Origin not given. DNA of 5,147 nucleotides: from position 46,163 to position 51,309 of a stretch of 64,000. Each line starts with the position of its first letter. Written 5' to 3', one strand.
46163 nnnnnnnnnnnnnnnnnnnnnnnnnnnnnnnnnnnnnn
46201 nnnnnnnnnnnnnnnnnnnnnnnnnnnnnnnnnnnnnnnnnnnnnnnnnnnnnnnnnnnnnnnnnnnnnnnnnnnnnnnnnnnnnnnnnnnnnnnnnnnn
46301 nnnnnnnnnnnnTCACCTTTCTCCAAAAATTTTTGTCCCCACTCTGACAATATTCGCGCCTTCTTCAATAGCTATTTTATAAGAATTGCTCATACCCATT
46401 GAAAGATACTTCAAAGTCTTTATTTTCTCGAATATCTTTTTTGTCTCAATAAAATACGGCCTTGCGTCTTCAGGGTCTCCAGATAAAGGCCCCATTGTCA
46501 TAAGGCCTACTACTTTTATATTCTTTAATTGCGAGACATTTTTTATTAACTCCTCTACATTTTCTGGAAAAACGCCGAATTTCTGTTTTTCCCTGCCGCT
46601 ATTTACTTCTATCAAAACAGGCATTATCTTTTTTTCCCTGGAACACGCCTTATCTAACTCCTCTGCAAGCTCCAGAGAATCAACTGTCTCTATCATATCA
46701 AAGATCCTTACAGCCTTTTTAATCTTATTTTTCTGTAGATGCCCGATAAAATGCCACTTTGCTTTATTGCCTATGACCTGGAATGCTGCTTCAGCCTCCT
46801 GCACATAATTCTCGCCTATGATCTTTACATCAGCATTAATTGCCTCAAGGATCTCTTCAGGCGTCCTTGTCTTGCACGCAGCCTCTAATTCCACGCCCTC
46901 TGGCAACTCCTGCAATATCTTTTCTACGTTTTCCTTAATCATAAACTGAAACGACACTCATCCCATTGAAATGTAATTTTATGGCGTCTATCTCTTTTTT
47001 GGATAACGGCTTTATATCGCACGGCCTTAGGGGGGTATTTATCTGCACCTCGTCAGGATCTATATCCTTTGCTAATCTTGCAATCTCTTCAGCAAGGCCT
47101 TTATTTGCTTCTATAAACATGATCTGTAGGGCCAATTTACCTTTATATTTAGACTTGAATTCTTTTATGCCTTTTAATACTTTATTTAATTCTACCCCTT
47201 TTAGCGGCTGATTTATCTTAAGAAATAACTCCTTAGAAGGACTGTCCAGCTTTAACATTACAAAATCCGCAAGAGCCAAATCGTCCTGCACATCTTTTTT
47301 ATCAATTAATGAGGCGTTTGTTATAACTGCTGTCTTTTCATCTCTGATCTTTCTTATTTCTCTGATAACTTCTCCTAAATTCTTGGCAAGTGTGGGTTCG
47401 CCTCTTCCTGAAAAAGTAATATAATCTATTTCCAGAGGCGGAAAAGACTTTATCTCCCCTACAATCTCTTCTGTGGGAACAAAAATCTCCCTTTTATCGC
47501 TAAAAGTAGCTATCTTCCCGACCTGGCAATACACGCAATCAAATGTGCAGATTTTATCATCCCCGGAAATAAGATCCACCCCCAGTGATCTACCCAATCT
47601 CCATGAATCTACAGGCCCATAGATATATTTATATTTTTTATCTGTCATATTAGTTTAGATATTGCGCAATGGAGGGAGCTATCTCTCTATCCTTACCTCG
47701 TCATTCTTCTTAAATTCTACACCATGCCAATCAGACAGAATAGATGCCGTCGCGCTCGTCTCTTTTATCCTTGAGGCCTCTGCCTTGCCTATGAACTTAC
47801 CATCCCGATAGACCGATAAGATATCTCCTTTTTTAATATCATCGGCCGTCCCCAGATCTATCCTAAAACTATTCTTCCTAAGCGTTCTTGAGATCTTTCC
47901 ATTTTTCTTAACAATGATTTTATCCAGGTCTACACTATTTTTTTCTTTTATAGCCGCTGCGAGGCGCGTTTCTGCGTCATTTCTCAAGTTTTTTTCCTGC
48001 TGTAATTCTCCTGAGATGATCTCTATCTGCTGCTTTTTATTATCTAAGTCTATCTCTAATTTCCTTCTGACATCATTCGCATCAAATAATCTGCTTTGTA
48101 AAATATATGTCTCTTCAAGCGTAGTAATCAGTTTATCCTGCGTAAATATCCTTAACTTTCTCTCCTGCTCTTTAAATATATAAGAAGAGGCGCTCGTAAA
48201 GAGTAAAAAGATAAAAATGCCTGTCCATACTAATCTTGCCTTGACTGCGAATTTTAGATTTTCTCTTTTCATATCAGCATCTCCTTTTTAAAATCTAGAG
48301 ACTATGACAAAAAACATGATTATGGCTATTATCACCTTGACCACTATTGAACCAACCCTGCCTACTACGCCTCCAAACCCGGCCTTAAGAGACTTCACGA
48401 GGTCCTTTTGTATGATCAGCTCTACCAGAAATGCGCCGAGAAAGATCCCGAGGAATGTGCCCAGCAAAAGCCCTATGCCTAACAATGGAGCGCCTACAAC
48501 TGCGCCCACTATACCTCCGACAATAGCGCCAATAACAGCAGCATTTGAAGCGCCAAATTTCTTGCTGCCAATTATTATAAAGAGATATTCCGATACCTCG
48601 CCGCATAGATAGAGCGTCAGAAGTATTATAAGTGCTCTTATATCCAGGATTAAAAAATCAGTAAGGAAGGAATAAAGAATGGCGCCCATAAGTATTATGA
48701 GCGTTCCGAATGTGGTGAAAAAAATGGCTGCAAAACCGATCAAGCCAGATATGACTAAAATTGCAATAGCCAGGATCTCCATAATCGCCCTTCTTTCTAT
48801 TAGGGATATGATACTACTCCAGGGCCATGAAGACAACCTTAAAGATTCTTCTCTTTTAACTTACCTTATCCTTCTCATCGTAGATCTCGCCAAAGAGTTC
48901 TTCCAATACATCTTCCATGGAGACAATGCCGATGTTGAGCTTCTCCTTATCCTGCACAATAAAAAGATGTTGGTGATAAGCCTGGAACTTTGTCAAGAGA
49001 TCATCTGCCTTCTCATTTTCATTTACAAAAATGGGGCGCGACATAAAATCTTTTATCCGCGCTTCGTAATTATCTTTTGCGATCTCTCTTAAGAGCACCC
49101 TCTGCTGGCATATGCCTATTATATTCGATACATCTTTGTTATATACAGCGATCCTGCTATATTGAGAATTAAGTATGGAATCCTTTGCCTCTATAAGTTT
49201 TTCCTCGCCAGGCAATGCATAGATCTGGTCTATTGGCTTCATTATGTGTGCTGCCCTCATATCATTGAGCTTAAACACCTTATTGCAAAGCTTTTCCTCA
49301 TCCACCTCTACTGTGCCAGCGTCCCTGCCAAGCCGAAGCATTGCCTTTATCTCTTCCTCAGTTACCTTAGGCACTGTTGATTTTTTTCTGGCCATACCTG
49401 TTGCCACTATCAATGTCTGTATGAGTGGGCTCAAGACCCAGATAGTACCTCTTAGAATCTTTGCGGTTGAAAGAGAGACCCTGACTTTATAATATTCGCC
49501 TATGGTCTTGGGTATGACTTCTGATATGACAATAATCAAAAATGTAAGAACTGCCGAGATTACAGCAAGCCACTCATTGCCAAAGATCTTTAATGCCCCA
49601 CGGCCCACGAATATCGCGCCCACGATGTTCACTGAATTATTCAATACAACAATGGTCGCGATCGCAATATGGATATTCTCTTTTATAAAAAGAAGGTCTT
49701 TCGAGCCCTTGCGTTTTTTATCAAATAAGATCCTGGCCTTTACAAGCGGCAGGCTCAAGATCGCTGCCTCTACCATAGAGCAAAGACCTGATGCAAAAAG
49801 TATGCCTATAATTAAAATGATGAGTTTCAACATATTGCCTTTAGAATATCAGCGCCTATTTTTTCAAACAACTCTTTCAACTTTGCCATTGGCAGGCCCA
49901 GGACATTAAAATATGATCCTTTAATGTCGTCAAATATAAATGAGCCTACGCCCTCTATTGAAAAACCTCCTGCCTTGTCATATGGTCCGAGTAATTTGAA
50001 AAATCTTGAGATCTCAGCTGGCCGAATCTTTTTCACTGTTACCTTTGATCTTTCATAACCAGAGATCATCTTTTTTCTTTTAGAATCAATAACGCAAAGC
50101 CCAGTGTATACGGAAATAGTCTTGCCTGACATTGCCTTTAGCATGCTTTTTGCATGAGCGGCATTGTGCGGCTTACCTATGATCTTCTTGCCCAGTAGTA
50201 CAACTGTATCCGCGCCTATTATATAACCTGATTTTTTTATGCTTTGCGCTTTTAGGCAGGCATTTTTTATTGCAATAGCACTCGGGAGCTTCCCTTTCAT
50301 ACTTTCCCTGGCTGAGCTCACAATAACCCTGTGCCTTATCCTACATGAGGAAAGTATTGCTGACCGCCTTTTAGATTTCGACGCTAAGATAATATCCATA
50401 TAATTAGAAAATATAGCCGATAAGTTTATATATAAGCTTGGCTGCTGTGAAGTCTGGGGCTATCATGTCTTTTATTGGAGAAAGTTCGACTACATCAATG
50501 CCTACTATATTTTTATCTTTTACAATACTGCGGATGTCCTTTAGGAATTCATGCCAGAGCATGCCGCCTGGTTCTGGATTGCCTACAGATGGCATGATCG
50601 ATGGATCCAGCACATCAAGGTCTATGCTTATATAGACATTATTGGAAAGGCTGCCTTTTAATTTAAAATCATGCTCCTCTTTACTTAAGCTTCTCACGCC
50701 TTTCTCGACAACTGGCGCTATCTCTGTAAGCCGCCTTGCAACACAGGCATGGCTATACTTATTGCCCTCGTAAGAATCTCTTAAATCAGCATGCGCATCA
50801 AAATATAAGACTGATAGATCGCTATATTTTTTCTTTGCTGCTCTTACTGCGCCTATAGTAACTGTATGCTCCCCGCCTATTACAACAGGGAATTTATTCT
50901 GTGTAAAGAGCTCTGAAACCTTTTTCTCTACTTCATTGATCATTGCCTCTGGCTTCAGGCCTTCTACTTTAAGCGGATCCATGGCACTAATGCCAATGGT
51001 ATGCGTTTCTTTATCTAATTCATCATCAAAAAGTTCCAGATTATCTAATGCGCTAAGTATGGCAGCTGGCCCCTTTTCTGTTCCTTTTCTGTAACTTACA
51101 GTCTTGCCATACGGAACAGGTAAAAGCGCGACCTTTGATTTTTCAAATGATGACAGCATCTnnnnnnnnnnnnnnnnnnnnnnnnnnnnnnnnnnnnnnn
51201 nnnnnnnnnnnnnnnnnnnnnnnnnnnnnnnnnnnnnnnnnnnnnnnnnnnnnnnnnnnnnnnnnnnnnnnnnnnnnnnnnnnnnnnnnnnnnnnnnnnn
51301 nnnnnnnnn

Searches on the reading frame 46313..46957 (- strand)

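Call 96: search_protein_families(library=pfam, proteins=[window:46313-46957:-], max_evalue=0.0001)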
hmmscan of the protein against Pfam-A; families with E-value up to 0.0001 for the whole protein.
window:46313-46957:- (214 aa): 1 family
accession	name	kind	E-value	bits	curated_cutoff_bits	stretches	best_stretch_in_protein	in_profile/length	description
PF01168.26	Ala_racemase_N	-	5.2e-24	85.6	24.1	1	7-213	6-218/220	Alanine racemase, N-terminal domain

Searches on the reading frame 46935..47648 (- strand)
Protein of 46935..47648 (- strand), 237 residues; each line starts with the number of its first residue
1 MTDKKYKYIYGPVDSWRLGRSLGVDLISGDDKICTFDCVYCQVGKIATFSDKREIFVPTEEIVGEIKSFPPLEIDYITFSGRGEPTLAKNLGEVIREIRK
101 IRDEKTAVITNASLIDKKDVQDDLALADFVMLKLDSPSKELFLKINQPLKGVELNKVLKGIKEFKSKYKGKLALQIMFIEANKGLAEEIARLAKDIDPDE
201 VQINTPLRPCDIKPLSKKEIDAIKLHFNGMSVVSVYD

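Call 96: search_protein_families(library=pfam, proteins=[window:46935-47648:-], max_evalue=0.0001)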
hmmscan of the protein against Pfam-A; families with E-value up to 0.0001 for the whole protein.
window:46935-47648:- (237 aa): 1 family
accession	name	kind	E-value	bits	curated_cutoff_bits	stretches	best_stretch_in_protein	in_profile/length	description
PF04055.27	Radical_SAM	-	7.9e-18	65.6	29.5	1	33-177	6-149/166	Radical SAM superfamily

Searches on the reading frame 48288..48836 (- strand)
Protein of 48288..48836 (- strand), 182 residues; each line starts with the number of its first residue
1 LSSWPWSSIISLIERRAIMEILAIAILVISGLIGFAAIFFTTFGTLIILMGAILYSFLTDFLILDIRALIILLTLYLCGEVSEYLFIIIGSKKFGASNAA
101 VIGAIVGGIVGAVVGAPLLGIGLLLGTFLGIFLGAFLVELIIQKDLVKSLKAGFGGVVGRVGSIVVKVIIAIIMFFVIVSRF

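Call 97: search_protein_families(library=pfam, proteins=[window:48288-48836:-], max_evalue=0.0001)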
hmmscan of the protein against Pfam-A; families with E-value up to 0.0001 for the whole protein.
window:48288-48836:- (182 aa): 1 family
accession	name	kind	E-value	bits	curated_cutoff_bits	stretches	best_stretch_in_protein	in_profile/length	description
PF04306.18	DUF456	-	4.3e-26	92.3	29.4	1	44-180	7-137/139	Protein of unknown function (DUF456)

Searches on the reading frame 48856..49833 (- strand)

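Call 97: search_protein_families(library=pfam, proteins=[window:48856-49833:-], max_evalue=0.0001)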
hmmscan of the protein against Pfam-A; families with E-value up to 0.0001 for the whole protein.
window:48856-49833:- (325 aa): 2 families
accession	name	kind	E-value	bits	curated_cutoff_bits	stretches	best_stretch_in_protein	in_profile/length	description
PF01595.25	CNNM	-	1.3e-33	116.6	28.4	1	6-179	1-181/181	Cyclin M transmembrane N-terminal domain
PF00571.33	CBS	-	2.6e-11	44.1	24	1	260-314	1-56/57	CBS domain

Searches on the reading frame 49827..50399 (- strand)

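Call 97: search_protein_families(library=pfam, proteins=[window:49827-50399:-], max_evalue=0.0001)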
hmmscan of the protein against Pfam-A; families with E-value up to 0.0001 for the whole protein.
window:49827-50399:- (190 aa): 1 family
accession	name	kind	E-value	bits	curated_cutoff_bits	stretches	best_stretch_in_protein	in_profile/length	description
PF02545.19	Maf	-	1.2e-47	162.5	27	1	3-180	2-186/187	Maf-like protein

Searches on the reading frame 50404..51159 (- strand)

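Call 97: search_protein_families(library=pfam, proteins=[window:50404-51159:-], max_evalue=0.0001)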
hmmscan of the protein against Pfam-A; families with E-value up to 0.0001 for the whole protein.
window:50404-51159:- (251 aa): 1 family
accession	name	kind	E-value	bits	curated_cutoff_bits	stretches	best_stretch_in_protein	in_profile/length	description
PF00491.26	Arginase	-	7.9e-62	209.7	22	2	9-166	2-169/280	Arginase family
